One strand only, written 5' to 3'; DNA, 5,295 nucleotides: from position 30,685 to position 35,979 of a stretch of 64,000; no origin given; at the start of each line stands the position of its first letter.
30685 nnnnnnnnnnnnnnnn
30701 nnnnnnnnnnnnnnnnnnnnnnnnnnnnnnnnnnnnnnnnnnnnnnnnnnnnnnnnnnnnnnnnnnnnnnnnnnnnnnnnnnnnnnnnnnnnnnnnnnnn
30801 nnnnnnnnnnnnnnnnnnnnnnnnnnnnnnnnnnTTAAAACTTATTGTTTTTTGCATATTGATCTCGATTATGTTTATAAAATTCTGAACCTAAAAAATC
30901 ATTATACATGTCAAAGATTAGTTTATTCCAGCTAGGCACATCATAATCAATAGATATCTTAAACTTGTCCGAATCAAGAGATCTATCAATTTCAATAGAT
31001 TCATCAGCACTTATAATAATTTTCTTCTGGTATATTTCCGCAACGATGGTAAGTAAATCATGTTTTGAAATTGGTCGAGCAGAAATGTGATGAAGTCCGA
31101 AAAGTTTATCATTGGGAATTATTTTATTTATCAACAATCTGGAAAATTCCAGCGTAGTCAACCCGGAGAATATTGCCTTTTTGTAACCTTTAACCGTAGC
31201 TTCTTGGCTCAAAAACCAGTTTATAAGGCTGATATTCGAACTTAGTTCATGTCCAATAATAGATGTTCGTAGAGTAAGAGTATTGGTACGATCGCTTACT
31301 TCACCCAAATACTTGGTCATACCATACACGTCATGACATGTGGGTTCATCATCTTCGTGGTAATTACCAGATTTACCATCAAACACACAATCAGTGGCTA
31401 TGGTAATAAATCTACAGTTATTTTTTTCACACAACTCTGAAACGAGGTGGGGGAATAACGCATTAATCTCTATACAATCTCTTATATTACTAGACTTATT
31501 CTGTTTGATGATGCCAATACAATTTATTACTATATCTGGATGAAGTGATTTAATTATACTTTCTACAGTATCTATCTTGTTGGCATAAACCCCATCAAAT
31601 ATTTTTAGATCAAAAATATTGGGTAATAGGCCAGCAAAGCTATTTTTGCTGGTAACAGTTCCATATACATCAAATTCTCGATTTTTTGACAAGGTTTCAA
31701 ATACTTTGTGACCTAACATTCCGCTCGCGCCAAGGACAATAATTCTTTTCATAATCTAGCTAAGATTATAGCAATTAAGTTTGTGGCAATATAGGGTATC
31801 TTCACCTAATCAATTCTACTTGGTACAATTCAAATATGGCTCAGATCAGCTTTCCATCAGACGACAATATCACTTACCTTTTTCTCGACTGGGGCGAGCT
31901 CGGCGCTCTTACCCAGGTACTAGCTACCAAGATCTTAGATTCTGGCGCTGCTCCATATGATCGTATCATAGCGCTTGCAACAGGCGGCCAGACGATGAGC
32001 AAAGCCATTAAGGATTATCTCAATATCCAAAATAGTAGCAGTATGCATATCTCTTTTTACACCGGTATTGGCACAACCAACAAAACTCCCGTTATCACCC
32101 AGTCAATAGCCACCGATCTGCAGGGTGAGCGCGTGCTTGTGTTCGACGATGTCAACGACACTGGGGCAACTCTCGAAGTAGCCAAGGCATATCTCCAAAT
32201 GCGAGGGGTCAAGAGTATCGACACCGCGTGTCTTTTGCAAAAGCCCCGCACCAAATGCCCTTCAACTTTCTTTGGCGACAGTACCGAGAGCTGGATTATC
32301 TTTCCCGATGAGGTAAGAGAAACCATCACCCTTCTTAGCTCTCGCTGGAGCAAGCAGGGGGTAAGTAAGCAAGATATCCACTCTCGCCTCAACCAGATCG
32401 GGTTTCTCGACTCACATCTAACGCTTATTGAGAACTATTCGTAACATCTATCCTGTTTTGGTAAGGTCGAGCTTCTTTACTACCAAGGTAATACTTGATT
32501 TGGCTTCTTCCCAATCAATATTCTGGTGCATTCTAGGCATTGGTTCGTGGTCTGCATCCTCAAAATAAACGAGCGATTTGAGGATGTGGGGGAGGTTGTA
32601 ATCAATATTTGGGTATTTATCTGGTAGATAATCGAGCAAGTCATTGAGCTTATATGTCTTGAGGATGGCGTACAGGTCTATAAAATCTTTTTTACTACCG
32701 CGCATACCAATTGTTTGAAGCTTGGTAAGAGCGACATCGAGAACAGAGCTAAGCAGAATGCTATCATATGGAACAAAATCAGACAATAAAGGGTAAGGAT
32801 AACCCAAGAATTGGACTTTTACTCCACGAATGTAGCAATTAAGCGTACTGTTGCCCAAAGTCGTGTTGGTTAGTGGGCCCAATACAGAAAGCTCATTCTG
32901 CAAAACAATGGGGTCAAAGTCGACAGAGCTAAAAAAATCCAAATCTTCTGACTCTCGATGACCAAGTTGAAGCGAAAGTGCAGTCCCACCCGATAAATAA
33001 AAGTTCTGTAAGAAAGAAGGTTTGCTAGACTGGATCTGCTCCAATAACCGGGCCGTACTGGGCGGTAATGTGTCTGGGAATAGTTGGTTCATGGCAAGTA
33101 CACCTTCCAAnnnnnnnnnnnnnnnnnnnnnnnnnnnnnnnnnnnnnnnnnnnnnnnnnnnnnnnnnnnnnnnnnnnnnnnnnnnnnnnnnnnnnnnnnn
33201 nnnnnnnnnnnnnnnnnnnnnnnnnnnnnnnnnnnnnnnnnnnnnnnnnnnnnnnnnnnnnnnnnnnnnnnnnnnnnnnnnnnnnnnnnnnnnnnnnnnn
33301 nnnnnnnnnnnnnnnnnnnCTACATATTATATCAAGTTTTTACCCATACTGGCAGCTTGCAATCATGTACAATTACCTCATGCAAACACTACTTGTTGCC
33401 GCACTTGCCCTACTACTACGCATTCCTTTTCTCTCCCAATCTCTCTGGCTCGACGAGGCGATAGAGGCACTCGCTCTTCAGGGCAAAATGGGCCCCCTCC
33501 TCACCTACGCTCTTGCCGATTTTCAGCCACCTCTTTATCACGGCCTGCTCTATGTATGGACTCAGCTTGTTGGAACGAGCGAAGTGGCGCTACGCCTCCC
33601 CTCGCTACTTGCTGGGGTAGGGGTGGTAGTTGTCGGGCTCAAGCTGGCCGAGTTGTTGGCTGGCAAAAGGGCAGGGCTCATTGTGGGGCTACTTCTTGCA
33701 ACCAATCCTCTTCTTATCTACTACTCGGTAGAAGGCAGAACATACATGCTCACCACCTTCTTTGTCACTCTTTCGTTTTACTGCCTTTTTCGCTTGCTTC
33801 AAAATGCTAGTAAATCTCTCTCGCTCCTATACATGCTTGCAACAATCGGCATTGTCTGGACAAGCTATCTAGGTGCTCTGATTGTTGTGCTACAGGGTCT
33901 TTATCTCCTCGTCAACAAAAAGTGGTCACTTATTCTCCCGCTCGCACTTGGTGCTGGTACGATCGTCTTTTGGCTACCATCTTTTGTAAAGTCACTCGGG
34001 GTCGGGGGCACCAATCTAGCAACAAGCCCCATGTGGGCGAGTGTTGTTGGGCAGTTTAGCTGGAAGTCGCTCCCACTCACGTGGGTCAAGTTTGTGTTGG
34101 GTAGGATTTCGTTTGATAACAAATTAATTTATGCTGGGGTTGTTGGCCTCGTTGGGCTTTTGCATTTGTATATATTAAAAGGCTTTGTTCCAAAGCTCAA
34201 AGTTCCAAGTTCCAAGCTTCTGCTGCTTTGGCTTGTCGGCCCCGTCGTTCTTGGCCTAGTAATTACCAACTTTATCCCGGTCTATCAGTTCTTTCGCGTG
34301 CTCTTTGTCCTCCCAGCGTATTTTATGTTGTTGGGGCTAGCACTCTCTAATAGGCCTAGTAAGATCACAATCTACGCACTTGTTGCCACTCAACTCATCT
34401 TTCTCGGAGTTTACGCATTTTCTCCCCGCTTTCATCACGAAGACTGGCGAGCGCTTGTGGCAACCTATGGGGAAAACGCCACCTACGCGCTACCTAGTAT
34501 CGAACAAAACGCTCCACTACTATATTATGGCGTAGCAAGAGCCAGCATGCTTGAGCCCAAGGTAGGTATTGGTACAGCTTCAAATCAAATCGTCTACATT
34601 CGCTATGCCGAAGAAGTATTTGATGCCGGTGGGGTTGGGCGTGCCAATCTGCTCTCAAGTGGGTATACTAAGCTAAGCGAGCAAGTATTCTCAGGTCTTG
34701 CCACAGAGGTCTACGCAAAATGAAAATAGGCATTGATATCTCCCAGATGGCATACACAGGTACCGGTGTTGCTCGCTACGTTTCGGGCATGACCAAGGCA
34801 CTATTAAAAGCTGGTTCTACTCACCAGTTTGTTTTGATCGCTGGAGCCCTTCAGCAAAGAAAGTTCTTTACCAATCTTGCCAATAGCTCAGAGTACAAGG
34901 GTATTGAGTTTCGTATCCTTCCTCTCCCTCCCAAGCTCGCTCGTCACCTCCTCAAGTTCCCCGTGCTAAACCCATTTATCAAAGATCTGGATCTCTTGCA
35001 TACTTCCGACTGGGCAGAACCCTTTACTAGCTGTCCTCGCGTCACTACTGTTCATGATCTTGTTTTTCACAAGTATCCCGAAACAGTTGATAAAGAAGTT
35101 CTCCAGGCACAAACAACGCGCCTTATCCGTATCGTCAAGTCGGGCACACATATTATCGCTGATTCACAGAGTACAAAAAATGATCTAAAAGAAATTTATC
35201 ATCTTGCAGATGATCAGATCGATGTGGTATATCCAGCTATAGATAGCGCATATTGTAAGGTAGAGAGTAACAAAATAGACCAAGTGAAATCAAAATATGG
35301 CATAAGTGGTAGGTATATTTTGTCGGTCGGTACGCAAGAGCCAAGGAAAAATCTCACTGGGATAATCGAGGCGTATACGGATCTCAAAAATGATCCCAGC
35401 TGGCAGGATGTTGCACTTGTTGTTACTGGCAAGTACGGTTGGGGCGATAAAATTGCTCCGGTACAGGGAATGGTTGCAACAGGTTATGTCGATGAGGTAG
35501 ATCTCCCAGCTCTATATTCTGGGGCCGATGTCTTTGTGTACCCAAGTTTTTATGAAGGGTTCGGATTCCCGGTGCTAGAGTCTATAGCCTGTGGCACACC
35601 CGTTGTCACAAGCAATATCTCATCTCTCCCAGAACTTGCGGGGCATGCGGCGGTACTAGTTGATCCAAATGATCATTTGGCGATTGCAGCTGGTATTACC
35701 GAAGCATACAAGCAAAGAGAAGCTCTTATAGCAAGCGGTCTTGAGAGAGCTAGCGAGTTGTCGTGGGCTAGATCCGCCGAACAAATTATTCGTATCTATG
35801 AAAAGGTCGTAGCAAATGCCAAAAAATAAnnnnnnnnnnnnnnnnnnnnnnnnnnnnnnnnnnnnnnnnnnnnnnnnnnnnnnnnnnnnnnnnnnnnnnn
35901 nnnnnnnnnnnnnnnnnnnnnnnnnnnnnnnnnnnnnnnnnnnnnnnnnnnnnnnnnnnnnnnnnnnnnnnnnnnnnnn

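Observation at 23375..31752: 8.4 kb low-GC cassette (about 30% GC against about 50% flanks) carrying GT2/GT4 genes and an FnlABC-like nucleotide-sugar trio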

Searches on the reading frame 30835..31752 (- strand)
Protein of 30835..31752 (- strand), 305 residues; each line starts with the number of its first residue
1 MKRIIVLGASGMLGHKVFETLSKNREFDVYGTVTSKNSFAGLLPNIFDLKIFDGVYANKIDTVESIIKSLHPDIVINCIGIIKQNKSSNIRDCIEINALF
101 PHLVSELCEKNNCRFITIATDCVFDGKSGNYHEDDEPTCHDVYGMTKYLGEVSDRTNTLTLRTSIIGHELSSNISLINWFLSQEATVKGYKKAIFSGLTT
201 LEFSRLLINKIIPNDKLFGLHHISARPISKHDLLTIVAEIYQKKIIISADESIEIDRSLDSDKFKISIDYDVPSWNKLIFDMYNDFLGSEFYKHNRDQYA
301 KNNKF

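Call 4: search_protein_families(library=pfam, proteins=[window:30835-31752:-])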
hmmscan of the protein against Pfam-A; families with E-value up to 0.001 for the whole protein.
window:30835-31752:- (305 aa): 2 families
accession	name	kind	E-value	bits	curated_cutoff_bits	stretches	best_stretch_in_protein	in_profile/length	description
PF04321.23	RmlD_sub_bind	-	1.1e-20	74.3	27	1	3-168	2-153/287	RmlD substrate binding domain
PF01370.27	Epimerase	-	5.3e-13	49.4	20.9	1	4-151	1-150/240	NAD dependent epimerase/dehydratase family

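Call 12: search_protein_families(library=ncbifam, proteins=[window:30835-31752:-], max_evalue=0.00001)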
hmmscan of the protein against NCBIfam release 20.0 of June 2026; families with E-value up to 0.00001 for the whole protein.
window:30835-31752:- (305 aa): 2 families
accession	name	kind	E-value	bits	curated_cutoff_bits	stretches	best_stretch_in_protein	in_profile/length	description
TIGR01214.1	rmlD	equivalog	2.1e-22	79.5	224.05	1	3-245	1-230/285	dTDP-4-dehydrorhamnose reductase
NF007440.0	PRK09987.1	equivalog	3.6e-06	26.5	308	0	54-166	38-154/299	dTDP-4-dehydrorhamnose reductase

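Call 34: search_solved_structures(query=window:30835-31752:-, max_evalue=0.00001)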
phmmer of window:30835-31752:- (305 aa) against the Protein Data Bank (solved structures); distinct sequences matched with E-value up to 0.00001: 9.
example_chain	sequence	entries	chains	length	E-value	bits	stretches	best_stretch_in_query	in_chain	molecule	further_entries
2ggs_A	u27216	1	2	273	3.6e-12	49.3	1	3-241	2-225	273aa long hypothetical dTDP-4-dehydrorhamnose reductase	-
3sc6_A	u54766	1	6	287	7.7e-12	48.2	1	3-224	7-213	dTDP-4-dehydrorhamnose reductase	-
8ctr_A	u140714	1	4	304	1.3e-06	31.1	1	58-165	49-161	dTDP-4-dehydrorhamnose reductase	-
2ydx_A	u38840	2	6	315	3.4e-06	29.7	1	2-159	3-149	METHIONINE ADENOSYLTRANSFERASE 2 SUBUNIT BETA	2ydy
4ndn_E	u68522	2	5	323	3.9e-06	29.5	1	2-159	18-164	Methionine adenosyltransferase 2 subunit beta | Isoform 2 of Methionine adenosyltransferase 2 subunit beta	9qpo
4ktt_E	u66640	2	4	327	4e-06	29.5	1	2-159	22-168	Methionine adenosyltransferase 2 subunit beta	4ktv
30gd_E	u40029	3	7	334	4.2e-06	29.4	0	2-159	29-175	Isoform 1 of Methionine adenosyltransferase 2 subunit beta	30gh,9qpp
8g22_A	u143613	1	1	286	4.3e-06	29.4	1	61-225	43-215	dTDP-4-dehydrorhamnose reductase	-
1vl0_A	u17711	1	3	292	5.7e-06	29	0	62-229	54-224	DTDP-4-dehydrorhamnose reductase, rfbD ortholog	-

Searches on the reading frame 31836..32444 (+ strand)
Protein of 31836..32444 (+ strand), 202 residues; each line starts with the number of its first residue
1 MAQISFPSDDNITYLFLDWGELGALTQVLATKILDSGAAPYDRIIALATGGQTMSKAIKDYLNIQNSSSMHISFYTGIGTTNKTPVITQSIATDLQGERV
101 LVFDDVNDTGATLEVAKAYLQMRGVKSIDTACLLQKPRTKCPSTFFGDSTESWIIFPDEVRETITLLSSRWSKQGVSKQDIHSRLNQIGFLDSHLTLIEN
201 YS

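Call 4: search_protein_families(library=pfam, proteins=[window:31836-32444:+])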
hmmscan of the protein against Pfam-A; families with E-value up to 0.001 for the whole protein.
window:31836-32444:+ (202 aa): 1 family
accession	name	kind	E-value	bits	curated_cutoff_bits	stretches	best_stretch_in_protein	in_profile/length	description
PF00156.33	Pribosyltran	-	1.5e-14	54.1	26.3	1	25-160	14-153/158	Phosphoribosyl transferase domain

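Call 9: find_encoding_contigs(protein=window:31836-32444:+, flank=10000, max_places=10)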
Protein window:31836-32444:+ (202 aa): 3 contigs read that carry it; 1 place shown.
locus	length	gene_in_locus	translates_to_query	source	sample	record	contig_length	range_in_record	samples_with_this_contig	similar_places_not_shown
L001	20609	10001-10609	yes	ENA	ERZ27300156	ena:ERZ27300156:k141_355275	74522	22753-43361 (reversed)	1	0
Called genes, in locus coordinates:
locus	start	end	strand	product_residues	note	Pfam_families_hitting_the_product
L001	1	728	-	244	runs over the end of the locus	PF00005:ABC_tran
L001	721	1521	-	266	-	PF01061:ABC2_membrane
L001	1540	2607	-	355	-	PF13692:Glyco_trans_1_4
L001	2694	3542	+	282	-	PF00535:Glycos_transf_2, PF10111:Glyco_tranf_2_2 (faint), PF13641:Glyco_tranf_2_3 (weak)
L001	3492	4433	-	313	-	PF13641:Glyco_tranf_2_3, PF00535:Glycos_transf_2, PF10111:Glyco_tranf_2_2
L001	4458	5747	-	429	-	PF00534:Glycos_transf_1, PF13692:Glyco_trans_1_4, PF20706:GT4-conflict (weak)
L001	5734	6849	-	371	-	PF00535:Glycos_transf_2, PF10111:Glyco_tranf_2_2, PF13641:Glyco_tranf_2_3 (faint)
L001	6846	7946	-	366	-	PF02350:Epimerase_2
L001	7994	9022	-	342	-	PF04321:RmlD_sub_bind (weak), PF05368:NmrA, PF01073:3Beta_HSD, PF01370:Epimerase, PF02719:Polysacc_synt_2, PF13460:NAD_binding_10, PF16363:GDP_Man_Dehyd, PF08485:Polysacc_syn_2C, +2 more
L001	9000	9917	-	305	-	PF01370:Epimerase, PF04321:RmlD_sub_bind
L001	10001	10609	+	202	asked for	PF00156:Pribosyltran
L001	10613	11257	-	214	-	PF08843:AbiEii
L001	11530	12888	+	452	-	PF13231:PMT_2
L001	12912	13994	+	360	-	PF13439:Glyco_transf_4, PF00534:Glycos_transf_1, PF13692:Glyco_trans_1_4, PF13524:Glyco_trans_1_2, PF20706:GT4-conflict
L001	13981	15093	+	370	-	PF13439:Glyco_transf_4, PF20706:GT4-conflict, PF00534:Glycos_transf_1, PF13692:Glyco_trans_1_4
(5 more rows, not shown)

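Call 55: list_cluster_members(proteins=[P0001, P0121, P0241, window:31836-32444:+, window:23375-24442:-])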
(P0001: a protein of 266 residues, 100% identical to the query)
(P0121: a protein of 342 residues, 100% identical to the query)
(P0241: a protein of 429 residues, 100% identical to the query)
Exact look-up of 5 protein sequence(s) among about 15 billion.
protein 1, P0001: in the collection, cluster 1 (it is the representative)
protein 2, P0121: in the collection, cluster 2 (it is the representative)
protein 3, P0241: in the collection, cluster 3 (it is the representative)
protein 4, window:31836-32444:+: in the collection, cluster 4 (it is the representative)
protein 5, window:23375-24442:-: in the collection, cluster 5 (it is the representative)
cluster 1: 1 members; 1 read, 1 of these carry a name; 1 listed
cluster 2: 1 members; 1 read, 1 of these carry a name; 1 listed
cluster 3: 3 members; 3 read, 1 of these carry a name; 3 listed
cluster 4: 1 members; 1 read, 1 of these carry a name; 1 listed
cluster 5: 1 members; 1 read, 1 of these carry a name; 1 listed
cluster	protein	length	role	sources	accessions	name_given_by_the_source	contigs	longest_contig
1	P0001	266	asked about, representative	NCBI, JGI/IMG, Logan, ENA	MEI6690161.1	MAG: ABC transporter permease [bacterium]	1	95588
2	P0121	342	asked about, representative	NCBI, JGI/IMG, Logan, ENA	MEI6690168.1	MAG: polysaccharide biosynthesis protein [bacterium]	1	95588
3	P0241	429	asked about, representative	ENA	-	-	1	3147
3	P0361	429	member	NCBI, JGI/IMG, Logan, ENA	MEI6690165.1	MAG: glycosyltransferase [bacterium]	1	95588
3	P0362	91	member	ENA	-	-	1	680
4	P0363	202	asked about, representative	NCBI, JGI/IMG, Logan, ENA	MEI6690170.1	MAG: phosphoribosyltransferase family protein [bacterium]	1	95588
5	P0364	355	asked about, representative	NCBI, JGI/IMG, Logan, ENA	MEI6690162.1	MAG: glycosyltransferase [bacterium]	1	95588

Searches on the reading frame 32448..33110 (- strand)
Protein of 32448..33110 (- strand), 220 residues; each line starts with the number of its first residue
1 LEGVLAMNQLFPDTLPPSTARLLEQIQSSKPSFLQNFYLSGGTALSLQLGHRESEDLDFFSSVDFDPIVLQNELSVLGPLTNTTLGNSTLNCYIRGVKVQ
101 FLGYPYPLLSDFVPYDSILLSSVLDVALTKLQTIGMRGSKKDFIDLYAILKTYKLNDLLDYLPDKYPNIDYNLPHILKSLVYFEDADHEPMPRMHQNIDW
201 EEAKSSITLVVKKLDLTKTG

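Call 4: search_protein_families(library=pfam, proteins=[window:32448-33110:-])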
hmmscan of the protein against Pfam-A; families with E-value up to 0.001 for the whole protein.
window:32448-33110:- (220 aa): 1 family
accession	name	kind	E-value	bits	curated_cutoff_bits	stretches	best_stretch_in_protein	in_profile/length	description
PF08843.17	AbiEii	-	3.7e-13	50.4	22.5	1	28-62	6-42/238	Nucleotidyl transferase AbiEii toxin, Type IV TA system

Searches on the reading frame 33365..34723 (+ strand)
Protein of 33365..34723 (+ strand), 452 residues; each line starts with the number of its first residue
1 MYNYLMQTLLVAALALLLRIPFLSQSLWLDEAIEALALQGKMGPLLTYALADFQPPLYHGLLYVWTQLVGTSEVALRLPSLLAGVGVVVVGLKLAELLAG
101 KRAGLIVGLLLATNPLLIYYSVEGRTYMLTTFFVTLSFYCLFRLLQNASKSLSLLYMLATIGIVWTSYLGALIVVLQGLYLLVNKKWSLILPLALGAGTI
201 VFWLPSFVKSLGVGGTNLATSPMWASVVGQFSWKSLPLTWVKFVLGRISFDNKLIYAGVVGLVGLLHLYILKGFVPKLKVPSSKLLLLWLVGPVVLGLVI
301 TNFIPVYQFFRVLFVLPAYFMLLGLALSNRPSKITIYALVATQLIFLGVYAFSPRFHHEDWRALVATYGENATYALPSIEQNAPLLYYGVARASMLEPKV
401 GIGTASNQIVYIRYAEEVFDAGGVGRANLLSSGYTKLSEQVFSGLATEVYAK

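Call 5: search_protein_families(library=pfam, proteins=[window:33365-34723:+])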
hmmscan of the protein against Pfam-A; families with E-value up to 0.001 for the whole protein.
window:33365-34723:+ (452 aa): 1 family
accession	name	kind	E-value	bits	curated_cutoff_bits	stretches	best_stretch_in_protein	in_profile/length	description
PF13231.12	PMT_2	-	7.5e-11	42.9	26.1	1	54-202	2-151/160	Dolichyl-phosphate-mannose-protein mannosyltransferase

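Call 18: find_encoding_contigs(protein=window:33365-34723:+, flank=10000, max_places=10)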
Protein window:33365-34723:+ (452 aa): 2 contigs read that carry it; 1 place shown.
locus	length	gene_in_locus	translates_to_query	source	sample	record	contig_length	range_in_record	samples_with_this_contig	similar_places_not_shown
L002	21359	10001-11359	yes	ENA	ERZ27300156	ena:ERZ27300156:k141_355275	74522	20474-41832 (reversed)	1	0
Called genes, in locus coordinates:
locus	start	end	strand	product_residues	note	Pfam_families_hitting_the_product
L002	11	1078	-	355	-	PF13692:Glyco_trans_1_4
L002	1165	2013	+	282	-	PF00535:Glycos_transf_2, PF10111:Glyco_tranf_2_2 (faint), PF13641:Glyco_tranf_2_3 (weak)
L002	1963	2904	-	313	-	PF13641:Glyco_tranf_2_3, PF00535:Glycos_transf_2, PF10111:Glyco_tranf_2_2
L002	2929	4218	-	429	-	PF00534:Glycos_transf_1, PF13692:Glyco_trans_1_4, PF20706:GT4-conflict (weak)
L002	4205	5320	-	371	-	PF00535:Glycos_transf_2, PF10111:Glyco_tranf_2_2, PF13641:Glyco_tranf_2_3 (faint)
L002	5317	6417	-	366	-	PF02350:Epimerase_2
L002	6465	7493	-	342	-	PF04321:RmlD_sub_bind (weak), PF05368:NmrA, PF01073:3Beta_HSD, PF01370:Epimerase, PF02719:Polysacc_synt_2, PF13460:NAD_binding_10, PF16363:GDP_Man_Dehyd, PF08485:Polysacc_syn_2C, +2 more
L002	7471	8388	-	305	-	PF01370:Epimerase, PF04321:RmlD_sub_bind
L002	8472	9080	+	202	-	PF00156:Pribosyltran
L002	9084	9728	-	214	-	PF08843:AbiEii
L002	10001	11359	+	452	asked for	PF13231:PMT_2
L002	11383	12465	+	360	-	PF13439:Glyco_transf_4, PF00534:Glycos_transf_1, PF13692:Glyco_trans_1_4, PF13524:Glyco_trans_1_2, PF20706:GT4-conflict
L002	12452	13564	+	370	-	PF13439:Glyco_transf_4, PF20706:GT4-conflict, PF00534:Glycos_transf_1, PF13692:Glyco_trans_1_4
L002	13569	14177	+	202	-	PF00132:Hexapep, PF14602:Hexapep_2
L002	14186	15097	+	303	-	PF00535:Glycos_transf_2, PF10111:Glyco_tranf_2_2 (faint), PF13641:Glyco_tranf_2_3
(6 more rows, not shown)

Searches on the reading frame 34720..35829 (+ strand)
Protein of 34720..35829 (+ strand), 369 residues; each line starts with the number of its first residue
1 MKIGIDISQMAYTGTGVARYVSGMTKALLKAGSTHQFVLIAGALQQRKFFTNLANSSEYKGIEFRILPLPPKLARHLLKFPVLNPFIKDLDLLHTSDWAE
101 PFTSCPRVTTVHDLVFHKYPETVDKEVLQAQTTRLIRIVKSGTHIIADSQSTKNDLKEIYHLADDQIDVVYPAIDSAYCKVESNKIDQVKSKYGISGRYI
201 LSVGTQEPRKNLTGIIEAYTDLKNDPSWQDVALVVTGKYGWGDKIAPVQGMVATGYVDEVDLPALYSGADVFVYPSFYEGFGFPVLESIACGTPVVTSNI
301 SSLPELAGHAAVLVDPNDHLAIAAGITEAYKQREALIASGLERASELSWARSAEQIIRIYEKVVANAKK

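Call 8: search_protein_families(library=pfam, proteins=[window:34720-35829:+], max_evalue=0.00001)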
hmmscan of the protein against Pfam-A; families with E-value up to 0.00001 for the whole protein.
window:34720-35829:+ (369 aa): 5 families
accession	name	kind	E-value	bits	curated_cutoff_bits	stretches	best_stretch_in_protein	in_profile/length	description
PF00534.26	Glycos_transf_1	-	2.6e-27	95.9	26.4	1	197-334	15-160/172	Glycosyl transferases group 1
PF13692.12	Glyco_trans_1_4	-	1.1e-23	84.5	27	1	198-331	2-141/142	Glycosyl transferases group 1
PF13439.12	Glyco_transf_4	-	6.5e-15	56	28.5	1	16-176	3-168/170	Glycosyltransferase Family 4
PF13524.12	Glyco_trans_1_2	-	2.7e-08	34.3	25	1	230-357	14-143/144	Glycosyl transferase-like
PF20706.3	GT4-conflict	-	3.6e-08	33.2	26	1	258-368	271-366/385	Family 4 Glycosyltransferase in conflict systems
